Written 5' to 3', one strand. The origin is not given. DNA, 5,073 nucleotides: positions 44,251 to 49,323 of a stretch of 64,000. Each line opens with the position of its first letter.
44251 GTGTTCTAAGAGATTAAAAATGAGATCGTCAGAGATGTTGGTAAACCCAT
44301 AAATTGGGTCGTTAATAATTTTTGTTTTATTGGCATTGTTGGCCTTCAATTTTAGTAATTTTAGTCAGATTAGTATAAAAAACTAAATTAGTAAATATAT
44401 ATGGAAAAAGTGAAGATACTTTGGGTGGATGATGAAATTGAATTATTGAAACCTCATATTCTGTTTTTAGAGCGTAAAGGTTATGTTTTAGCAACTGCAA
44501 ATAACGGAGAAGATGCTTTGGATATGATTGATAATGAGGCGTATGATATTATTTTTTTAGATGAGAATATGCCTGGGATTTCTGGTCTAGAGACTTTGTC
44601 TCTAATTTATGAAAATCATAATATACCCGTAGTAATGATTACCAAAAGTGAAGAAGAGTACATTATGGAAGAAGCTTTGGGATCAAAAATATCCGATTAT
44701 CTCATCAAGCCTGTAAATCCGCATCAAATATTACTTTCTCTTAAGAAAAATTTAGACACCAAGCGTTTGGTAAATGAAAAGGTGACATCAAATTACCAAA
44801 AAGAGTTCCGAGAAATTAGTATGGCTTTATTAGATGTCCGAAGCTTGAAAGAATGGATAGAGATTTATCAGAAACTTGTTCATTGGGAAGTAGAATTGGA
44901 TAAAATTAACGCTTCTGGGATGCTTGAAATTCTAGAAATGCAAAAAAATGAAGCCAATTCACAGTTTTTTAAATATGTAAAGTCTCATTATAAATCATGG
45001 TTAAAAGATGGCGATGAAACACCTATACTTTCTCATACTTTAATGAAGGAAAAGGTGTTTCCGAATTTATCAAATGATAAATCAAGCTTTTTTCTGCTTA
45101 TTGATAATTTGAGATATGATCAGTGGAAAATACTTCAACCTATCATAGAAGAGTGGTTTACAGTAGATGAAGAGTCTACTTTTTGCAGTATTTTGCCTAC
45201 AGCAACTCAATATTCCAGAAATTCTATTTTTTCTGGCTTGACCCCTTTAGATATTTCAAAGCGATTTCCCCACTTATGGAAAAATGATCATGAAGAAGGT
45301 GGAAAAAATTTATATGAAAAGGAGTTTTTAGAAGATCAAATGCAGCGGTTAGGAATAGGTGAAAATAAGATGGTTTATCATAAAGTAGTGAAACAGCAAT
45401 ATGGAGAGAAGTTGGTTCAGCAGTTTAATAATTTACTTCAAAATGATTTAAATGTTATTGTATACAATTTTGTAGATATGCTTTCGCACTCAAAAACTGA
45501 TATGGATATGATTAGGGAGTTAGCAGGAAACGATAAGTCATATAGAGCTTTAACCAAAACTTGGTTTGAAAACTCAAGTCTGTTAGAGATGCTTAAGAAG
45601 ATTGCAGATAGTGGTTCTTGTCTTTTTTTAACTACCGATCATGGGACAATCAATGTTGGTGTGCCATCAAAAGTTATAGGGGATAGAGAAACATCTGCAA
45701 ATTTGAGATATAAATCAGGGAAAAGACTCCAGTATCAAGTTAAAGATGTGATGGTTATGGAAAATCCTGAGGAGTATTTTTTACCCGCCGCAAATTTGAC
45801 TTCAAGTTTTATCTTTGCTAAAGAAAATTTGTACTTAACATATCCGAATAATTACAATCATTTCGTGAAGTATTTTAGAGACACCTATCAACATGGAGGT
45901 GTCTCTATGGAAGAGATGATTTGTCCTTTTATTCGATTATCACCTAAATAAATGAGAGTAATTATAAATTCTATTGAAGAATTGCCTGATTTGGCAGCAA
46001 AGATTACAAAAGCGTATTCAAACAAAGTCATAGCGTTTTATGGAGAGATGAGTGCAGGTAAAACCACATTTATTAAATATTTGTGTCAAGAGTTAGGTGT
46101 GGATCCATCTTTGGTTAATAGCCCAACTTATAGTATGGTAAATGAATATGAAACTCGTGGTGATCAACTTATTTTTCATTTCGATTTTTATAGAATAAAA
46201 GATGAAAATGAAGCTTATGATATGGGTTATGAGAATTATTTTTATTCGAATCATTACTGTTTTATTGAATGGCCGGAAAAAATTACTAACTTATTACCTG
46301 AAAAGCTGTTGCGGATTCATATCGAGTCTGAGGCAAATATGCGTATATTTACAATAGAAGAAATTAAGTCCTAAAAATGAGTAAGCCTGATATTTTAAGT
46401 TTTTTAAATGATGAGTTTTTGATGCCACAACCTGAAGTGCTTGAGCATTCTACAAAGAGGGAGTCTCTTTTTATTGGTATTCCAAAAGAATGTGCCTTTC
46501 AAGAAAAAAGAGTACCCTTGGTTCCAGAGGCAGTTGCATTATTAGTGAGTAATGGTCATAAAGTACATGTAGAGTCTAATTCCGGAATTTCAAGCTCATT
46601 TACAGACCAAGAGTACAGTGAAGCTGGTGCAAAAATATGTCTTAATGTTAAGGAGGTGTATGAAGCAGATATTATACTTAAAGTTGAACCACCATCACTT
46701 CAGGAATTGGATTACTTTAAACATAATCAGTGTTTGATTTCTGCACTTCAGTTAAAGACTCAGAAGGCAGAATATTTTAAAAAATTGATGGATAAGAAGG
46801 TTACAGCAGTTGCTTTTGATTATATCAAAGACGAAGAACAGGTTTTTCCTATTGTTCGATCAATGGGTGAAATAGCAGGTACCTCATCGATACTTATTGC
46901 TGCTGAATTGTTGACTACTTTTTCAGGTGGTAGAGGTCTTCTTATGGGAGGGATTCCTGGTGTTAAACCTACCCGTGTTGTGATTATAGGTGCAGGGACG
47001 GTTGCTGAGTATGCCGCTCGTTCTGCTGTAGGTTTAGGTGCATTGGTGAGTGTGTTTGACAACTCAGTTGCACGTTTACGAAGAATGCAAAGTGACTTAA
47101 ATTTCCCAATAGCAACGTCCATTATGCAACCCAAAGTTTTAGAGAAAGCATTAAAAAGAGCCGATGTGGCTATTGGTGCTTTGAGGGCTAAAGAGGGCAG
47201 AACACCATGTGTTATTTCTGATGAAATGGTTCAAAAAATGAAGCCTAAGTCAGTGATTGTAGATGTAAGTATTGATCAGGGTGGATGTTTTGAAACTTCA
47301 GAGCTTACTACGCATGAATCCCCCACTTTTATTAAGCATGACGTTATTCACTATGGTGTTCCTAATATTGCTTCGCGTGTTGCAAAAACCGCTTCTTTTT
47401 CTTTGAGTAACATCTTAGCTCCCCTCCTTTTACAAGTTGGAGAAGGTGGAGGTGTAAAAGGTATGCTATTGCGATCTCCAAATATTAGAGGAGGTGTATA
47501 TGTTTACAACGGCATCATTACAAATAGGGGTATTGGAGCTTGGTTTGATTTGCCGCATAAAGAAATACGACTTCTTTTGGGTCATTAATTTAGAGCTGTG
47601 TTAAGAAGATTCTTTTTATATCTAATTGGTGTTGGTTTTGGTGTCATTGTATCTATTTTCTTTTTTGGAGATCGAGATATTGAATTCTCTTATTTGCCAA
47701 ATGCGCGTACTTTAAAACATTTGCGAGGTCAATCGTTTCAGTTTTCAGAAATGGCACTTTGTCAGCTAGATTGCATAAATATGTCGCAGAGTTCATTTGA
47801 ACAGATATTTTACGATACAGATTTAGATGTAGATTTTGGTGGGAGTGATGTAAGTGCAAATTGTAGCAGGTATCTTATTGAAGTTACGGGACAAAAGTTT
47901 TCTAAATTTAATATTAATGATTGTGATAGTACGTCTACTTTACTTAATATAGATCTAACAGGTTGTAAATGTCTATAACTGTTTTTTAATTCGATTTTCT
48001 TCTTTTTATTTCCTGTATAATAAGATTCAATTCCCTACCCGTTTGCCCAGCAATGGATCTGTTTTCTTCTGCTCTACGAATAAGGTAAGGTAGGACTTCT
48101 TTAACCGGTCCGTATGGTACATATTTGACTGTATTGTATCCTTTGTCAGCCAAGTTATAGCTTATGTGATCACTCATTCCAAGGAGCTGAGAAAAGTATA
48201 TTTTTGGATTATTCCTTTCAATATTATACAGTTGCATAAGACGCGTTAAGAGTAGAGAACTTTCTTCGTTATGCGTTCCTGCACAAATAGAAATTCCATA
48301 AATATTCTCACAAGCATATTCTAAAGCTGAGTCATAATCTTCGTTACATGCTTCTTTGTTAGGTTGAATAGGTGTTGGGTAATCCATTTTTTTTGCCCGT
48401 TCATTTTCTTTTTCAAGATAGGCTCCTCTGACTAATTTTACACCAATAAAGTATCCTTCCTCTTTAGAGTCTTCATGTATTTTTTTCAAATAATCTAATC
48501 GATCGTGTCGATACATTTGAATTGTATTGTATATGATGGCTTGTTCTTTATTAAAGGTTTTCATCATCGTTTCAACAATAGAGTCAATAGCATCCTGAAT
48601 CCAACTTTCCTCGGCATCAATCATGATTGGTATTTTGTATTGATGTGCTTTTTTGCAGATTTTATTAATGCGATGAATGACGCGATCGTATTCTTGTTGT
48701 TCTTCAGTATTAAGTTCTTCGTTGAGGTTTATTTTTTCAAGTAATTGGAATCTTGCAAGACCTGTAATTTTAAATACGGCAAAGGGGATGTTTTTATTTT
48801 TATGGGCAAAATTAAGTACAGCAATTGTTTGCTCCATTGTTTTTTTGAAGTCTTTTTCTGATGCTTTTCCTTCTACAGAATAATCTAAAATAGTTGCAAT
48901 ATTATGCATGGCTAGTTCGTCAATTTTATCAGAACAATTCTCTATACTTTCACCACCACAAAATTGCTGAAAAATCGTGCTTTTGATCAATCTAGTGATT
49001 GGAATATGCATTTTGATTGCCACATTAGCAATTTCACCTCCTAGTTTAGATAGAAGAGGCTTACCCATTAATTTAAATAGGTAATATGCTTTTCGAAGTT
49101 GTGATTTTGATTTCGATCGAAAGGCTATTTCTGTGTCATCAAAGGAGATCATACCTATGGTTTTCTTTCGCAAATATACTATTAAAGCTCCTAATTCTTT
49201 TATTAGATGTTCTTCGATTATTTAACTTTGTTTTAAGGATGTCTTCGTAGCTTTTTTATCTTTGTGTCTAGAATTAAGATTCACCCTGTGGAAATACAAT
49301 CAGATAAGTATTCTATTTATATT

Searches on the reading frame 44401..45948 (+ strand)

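Call 71: search_protein_families(library=pfam, proteins=[window:44401-45948:+], max_evalue=0.0001)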
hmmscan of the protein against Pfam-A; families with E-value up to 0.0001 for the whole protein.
window:44401-45948:+ (516 aa): 2 families
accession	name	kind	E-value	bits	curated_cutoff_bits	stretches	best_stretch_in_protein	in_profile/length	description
PF08665.17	PglZ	-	2.7e-24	86.6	25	1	230-418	4-174/179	PglZ domain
PF00072.30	Response_reg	-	1e-23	84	30.2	1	6-112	1-108/111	Response regulator receiver domain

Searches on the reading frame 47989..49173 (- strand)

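Call 28: search_protein_families(library=pfam, proteins=[window:47989-49173:-], max_evalue=0.1)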
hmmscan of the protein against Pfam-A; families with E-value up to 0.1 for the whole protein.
window:47989-49173:- (395 aa): 3 families
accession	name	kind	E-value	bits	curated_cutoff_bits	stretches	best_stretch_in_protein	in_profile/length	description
PF01619.24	Pro_dh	-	1.1e-75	255.2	27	1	82-378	3-276/278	Proline dehydrogenase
PF00416.27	Ribosomal_S13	-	0.017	16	31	1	125-222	9-107/128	Ribosomal protein S13/S18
PF13552.11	DUF4127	-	0.052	12.5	27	1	110-241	84-210/489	Protein of unknown function (DUF4127)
